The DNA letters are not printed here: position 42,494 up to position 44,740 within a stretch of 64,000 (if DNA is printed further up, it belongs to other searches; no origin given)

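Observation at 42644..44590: Cytoplasmic MCP made of two complete tandem signalling domains and no sensor or TM region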

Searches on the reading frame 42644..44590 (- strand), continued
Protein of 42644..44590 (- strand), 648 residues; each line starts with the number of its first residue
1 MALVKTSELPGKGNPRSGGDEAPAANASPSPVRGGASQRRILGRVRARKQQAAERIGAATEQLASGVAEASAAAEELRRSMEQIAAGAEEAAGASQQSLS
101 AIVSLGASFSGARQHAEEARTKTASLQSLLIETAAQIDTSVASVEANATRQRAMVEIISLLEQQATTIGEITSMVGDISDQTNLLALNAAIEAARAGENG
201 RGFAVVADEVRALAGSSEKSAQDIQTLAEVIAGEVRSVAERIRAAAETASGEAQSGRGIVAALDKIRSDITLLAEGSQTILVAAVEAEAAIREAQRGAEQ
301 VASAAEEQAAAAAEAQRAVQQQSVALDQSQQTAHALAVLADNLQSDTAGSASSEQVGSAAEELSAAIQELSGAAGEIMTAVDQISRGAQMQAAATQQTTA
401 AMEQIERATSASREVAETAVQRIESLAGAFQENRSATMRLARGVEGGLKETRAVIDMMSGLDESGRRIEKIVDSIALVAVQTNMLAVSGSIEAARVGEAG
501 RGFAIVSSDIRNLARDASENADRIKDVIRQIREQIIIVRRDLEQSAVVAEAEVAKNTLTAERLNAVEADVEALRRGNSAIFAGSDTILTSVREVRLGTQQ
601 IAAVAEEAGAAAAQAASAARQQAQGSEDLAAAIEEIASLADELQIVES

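Call 30: predict_structure(alignment_id=A1)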
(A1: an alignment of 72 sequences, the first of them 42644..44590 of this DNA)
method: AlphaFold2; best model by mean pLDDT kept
length: 648 residues; sequences in the alignment: 72
mean_pLDDT: 88.5   pTM: 0.64
mean pLDDT of the five models: 88.5, 87.1, 86.2, 85.8, 85.2
residues with pLDDT >= 90: 468; 70-90: 129; 50-70: 17; < 50: 34
segments of 3 or more residues with pLDDT < 50: 1-6, 8-35
pLDDT, mean of each block of 10 residues (from residue 1): 42 36 40 51 74 85 88 91 93 93 93 96 95 95 94 91 92 93 93 85 89 94 93 93 94 95 96 96 95 95 93 93 90 86 72 82 89 91 94 94 96 96 95 94 94 93 93 94 92 85 90 94 94 92 94 93 91 96 94 95 93 92 89 88 78
secondary structure, 60 per line:
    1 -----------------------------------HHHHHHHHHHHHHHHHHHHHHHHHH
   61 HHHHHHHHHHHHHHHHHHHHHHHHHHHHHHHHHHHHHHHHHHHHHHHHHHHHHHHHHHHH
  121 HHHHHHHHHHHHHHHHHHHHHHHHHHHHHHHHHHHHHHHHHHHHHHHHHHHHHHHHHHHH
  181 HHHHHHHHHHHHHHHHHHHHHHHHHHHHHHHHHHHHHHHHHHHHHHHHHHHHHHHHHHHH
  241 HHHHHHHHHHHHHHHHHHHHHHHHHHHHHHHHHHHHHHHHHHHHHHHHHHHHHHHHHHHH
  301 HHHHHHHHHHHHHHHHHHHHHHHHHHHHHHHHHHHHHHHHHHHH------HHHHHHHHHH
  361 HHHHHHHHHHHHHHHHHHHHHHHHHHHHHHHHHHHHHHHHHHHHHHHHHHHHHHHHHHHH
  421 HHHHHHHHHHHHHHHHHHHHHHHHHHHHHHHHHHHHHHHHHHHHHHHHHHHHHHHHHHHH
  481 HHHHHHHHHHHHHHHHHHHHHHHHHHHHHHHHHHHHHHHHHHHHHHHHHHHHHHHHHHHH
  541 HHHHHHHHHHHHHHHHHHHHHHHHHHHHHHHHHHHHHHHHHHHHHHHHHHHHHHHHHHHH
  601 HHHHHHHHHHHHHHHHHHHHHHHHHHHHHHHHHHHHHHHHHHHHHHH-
elements in order: H36-344 H351-647

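Call 34: fold_search(model_id=the predicted structure, library=pdb)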
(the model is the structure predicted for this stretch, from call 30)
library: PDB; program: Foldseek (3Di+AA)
matches with E <= 10: 542; with E <= 0.001: 9
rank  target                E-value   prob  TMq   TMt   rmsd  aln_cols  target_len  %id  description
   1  9a65_A                3.5e-07  1.00  0.44  0.50  122.1       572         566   17  Integrative model of YVAQ-MCPB by crosslinking MS and deep learning (released 2024-09-18)
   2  9a69_B                6.8e-07  1.00  0.44  0.43   7.9       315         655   24  Integrative model of MCPB-MCPC by crosslinking MS and deep learning (released 2024-09-18)
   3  9a65_B                1.8e-05  1.00  0.30  0.30  83.9       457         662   17  Integrative model of YVAQ-MCPB by crosslinking MS and deep learning (released 2024-09-18)
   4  2ch7_A                2.5e-05  1.00  0.42  0.84   3.1       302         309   25  Crystal structure of the cytoplasmic domain of a bacterial chemoreceptor from Thermotoga maritima (released 2006-04-18)
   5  8c5v_I                3.8e-05  1.00  0.23  0.28  110.4       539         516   20  Chemotaxis core signalling unit from E protein lysed E. coli cells (released 2023-09-13)
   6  3zx6_A                8.5e-05  1.00  0.23  0.44  10.8       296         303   26  Structure of Hamp(AF1503)-Tsr fusion - Hamp (A291V) mutant (released 2012-02-29)
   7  2ch7_B                9.6e-05  1.00  0.41  0.83   2.9       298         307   24  Crystal structure of the cytoplasmic domain of a bacterial chemoreceptor from Thermotoga maritima (released 2006-04-18)
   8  3zx6_B                2.7e-04  1.00  0.23  0.47  10.7       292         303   26  Structure of Hamp(AF1503)-Tsr fusion - Hamp (A291V) mutant (released 2012-02-29)
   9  8w20_A                3.1e-04  0.94  0.14  0.13  87.5       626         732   17  Umb1 umbrella toxin particle (released 2024-04-17)
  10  1qu7_A                1.3e-03  1.00  0.25  0.63   5.5       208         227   28  FOUR HELICAL-BUNDLE STRUCTURE OF THE CYTOPLASMIC DOMAIN OF A SERINE CHEMOTAXIS RECEPTOR (released 2000-07-12)
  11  6qxa_B                1.5e-03  0.47  0.10  0.10  59.0       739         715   10  Structure of membrane bound pyrophosphatase from Thermotoga maritima in complex with imidodiphosphate and N-[(2-amino- (released 2019-04-10)
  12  3g67_A                1.6e-03  1.00  0.28  0.76   3.3       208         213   20  Crystal Structure of a Soluble Chemoreceptor from Thermotoga maritima (released 2009-07-28)
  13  9a72_A                2.1e-03  1.00  0.22  0.47   4.2       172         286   30  Integrative model of YFMS-CHEW by crosslinking MS and deep learning (released 2024-09-18)
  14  4av3_A                2.1e-03  0.25  0.07  0.07  57.2       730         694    9  Crystal structure of Thermotoga Maritima sodium pumping membrane integral pyrophosphatase with metal ions in active si (released 2012-08-08)
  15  5lzr_B                2.8e-03  0.44  0.10  0.09  55.9       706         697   11  Crystal structure of Thermotoga maritima sodium pumping membrane integral pyrophosphatase in complex with tungstate an (released 2016-12-14)
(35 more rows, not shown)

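Call 39: search_dna_similar(query=window:42644-44590:-, collection=plasmids, mode=protein, max_evalue=1e-40, max_rows=40)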
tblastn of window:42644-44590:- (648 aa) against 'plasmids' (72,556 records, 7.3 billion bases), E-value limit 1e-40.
Records with a match: 12; places in all: 12; records where one place covers at least 80% of the query: 4.
Best place of each record, by identity: <60% 12.
By first word of the organism name: Agrobacterium 4; Novosphingobium 2; Methylosinus 2; Rhizobium 1; Sphingobium 1; Methylobacterium 1; Eleftheria 1.
By predicted mobility (MOB-suite, as given by PLSDB): conjugative 6; non-mobilizable 5; mobilizable 1.
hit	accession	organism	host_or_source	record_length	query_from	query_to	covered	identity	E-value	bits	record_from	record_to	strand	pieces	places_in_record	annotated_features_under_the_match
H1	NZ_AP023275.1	Agrobacterium vitis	Vitis vinifera,grapevine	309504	1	598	92%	56.9%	5e-99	340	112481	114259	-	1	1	methyl-accepting chemotaxis protein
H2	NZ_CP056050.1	Agrobacterium vitis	Vitis vinifera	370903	1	598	92%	56.7%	2e-97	335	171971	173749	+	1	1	methyl-accepting chemotaxis protein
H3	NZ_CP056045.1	Agrobacterium vitis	Vitis vinifera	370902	1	598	92%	56.7%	2e-97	335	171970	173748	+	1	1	methyl-accepting chemotaxis protein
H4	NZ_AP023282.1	Agrobacterium vitis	Vitis vinifera,grapevine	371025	1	598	92%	56.7%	2e-97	335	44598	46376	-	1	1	methyl-accepting chemotaxis protein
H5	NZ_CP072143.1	Rhizobium sp. L51/94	Blueberry,cell culture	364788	132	598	72%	54.2%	7e-72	260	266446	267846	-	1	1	methyl-accepting chemotaxis protein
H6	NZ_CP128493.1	Novosphingobium resinovorum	pure cell culture,soil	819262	132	598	72%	52.7%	5e-64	237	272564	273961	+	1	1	methyl-accepting chemotaxis protein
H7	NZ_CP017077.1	Novosphingobium resinovorum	single cell,soil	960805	132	598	72%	52.7%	8e-64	236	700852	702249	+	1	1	methyl-accepting chemotaxis protein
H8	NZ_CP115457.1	Sphingobium yanoikuyae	cell culture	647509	132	598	72%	49.5%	3e-60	226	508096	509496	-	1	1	methyl-accepting chemotaxis protein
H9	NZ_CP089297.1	Methylobacterium currus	Solanum lycopersicum,single cell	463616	136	597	71%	49.6%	1e-57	218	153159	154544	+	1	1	methyl-accepting chemotaxis protein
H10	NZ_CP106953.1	Eleftheria terrae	soil sample,soil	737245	135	597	71%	45.4%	2e-56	214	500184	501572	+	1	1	methyl-accepting chemotaxis protein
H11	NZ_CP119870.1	Methylosinus trichosporium OB3b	Whole Organism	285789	133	597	72%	44.7%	4e-49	193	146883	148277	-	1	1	methyl-accepting chemotaxis protein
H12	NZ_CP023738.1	Methylosinus trichosporium OB3b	isolate,soil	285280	133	597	72%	44.7%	4e-49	192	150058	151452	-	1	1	none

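Call 41: get_annotated_region(hit=H7, flank=9000)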
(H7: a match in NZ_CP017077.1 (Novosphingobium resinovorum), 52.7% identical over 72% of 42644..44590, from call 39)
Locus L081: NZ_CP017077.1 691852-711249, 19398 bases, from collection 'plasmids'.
description: Novosphingobium resinovorum strain SA1 plasmid pSA2, complete sequence
organism: Novosphingobium resinovorum (NCBI taxid 158500)
taxonomy: Bacteria; Pseudomonadota; Alphaproteobacteria; Sphingomonadales; Sphingomonadaceae; Novosphingobium; Novosphingobium resinovorum
host: -; source: single cell,soil; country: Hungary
typing (MOB-suite, as given by PLSDB): conjugative; relaxase MOBF; mating-pair formation MPF_F
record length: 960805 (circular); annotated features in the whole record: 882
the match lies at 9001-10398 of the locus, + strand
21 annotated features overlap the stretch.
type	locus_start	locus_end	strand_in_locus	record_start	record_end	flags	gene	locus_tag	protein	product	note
CDS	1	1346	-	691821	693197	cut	-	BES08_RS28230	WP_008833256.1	transposase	-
CDS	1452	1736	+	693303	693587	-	-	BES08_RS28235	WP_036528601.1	hypothetical protein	-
CDS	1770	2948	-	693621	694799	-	-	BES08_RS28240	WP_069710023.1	GAF domain-containing sensor histidine kinase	-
CDS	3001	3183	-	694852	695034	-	-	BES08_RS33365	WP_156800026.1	hypothetical protein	-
CDS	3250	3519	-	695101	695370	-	-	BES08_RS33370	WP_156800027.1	response regulator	-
CDS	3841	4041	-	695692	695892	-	-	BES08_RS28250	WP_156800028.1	hypothetical protein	-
CDS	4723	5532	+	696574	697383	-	-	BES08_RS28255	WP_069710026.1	S1/P1 nuclease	-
CDS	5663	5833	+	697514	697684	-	-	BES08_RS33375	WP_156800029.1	hypothetical protein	-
CDS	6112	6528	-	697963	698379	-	-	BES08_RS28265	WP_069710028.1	NUDIX hydrolase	-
CDS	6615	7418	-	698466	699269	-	-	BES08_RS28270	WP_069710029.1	phosphatase PAP2 family protein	-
CDS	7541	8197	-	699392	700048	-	-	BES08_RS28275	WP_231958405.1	2'-5' RNA ligase family protein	-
CDS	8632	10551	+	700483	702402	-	-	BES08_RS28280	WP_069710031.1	methyl-accepting chemotaxis protein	GO:0007165 - signal transduction [Evidence IEA]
CDS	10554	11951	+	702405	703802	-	-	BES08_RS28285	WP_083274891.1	chemotaxis protein CheW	GO:0006935 - chemotaxis [Evidence IEA]; GO:0007165 - signal transduction [Evidence IEA]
CDS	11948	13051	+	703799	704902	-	cheB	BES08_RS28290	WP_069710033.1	chemotaxis-specific protein-glutamate methyltransferase CheB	GO:0006935 - chemotaxis [Evidence IEA]; GO:0000160 - phosphorelay signal transduction system [Evidence IEA]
CDS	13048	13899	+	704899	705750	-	-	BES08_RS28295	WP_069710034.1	protein-glutamate O-methyltransferase CheR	GO:0032259 - methylation [Evidence IEA]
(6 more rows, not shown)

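Call 59: search_protein_representatives(protein=window:42644-44590:-)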
Query: 648 residues. Proteins with E-value up to 0.001 (for the whole library): 216788; up to 1e-10: 70717; up to 1e-30: 386. The best 150 are listed.
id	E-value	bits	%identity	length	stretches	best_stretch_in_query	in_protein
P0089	1.2e-184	631.7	59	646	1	1-647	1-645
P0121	1.9e-173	594.8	58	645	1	2-644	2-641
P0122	1.8e-171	588.3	57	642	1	1-646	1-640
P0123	3.5e-164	564.2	54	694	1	2-644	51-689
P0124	4.3e-157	540.8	53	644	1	1-644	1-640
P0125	1.2e-153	529.4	52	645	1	1-646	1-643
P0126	2.5e-153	528.4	52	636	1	24-645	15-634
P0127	2.1e-144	498.9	55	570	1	81-643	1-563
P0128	3.2e-144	498.4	50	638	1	27-644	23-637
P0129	4.6e-144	497.9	50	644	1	2-644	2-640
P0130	1.5e-136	473.1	50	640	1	21-643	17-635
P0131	4.3e-133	461.7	50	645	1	1-644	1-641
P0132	6.6e-133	461.0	49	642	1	1-643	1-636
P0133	3.2e-132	458.8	49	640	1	1-644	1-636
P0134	1.9e-131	456.2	49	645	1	1-644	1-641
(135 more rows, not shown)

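Call 62: search_protein_families(library=pfam, proteins=[L081:15824-16087:+], max_evalue=10)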
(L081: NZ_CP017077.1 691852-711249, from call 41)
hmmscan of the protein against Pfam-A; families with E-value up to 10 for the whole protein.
L081:15824-16087:+ (87 aa): 3 families
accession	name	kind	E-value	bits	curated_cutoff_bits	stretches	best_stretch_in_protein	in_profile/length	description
PF13466.11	STAS_2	-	0.0002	21.9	29.2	1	10-56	1-51/80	STAS domain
PF02665.19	Nitrate_red_gam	-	0.05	13.7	22.9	1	25-60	160-195/217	Nitrate reductase gamma subunit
PF05331.17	DUF742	-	0.059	13.7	27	1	20-54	43-77/114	Protein of unknown function (DUF742)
